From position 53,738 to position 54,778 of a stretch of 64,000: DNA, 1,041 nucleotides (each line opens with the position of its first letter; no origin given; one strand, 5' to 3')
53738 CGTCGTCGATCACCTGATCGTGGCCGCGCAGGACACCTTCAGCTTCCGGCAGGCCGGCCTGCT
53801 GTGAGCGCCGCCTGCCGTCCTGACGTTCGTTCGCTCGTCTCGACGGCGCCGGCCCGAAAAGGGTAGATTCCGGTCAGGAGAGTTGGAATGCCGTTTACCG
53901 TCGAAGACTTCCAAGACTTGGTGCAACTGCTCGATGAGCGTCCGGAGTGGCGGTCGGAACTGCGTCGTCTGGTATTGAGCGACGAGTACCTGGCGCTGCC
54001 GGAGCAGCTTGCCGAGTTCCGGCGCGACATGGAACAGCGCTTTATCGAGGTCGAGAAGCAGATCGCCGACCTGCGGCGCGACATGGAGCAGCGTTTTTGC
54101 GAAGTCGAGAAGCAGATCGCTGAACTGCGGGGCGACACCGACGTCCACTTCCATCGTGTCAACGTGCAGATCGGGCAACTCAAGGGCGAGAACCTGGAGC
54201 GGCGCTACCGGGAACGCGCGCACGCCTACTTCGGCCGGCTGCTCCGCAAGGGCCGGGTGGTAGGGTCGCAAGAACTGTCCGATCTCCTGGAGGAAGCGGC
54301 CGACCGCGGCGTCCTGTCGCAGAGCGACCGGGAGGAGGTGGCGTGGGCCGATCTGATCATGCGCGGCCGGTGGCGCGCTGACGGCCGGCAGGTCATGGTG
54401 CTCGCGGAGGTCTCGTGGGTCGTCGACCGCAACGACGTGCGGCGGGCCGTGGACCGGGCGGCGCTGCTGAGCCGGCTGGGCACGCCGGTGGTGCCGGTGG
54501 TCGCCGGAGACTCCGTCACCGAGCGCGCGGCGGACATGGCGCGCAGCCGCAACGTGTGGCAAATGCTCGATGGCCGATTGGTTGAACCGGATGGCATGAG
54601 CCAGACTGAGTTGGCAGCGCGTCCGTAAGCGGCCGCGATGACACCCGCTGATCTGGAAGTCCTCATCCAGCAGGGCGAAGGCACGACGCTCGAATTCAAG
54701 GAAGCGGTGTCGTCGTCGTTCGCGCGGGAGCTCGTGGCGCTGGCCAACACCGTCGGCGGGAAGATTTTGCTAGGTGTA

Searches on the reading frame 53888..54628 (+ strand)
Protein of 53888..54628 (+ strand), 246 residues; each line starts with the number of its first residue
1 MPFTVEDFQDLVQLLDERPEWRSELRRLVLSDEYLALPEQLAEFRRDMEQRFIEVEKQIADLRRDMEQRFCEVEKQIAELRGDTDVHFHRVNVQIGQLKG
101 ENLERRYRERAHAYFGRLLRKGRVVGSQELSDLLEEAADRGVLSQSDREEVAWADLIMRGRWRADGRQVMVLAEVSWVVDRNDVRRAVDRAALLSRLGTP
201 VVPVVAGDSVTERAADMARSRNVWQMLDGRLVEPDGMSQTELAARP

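Call 7: search_protein_families(library=pfam, proteins=[window:53888-54628:+], max_evalue=0.01)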
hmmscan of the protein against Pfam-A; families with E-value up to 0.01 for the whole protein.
window:53888-54628:+ (246 aa): 0 families

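Call 11: search_protein_families(library=pfam, proteins=[window:53888-54628:+], max_evalue=10)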
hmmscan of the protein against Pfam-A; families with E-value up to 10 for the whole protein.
window:53888-54628:+ (246 aa): 7 families
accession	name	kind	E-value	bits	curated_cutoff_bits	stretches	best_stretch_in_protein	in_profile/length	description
PF16331.10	TolA_bind_tri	-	0.01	16.3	30.1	1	48-92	2-49/76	TolA binding protein trimerisation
PF22331.1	Sas-6-like_oligomerization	-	0.037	14.8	27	1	72-112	19-59/66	Sas-6-like, oligomerization domain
PF18822.6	CdvA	-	0.042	14.3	30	1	40-108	19-81/123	CdvA-like coiled-coil domain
PF16292.10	DUF4938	-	0.053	13.3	32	1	164-219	140-195/302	Domain of unknown function (DUF4938)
PF01519.22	DUF16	-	0.056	14.4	40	1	39-82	23-69/104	Protein of unknown function DUF16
PF23084.1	KH_PARP14_1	-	0.12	13.1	21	1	37-74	5-43/84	PARP14, first type I KH domain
PF17072.10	Spike_torovirin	-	0.53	8.6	35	1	30-91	903-964/1272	Torovirinae spike glycoprotein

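Call 39: search_protein_families(library=padloc, proteins=[window:53888-54628:+], max_evalue=0.001)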
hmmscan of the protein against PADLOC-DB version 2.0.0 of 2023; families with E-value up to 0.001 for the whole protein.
window:53888-54628:+ (246 aa): 0 families

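Call 48: search_protein_families(library=phrogs, proteins=[window:53888-54628:+], max_evalue=0.01)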
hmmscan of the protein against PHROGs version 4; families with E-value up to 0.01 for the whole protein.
window:53888-54628:+ (246 aa): 2 families
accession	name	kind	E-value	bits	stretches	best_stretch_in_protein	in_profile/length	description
phrog_9415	-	unknown function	5.3e-05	24.2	1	38-99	81-139/168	-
phrog_15975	-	unknown function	0.0032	18.4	0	65-80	5-20/49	-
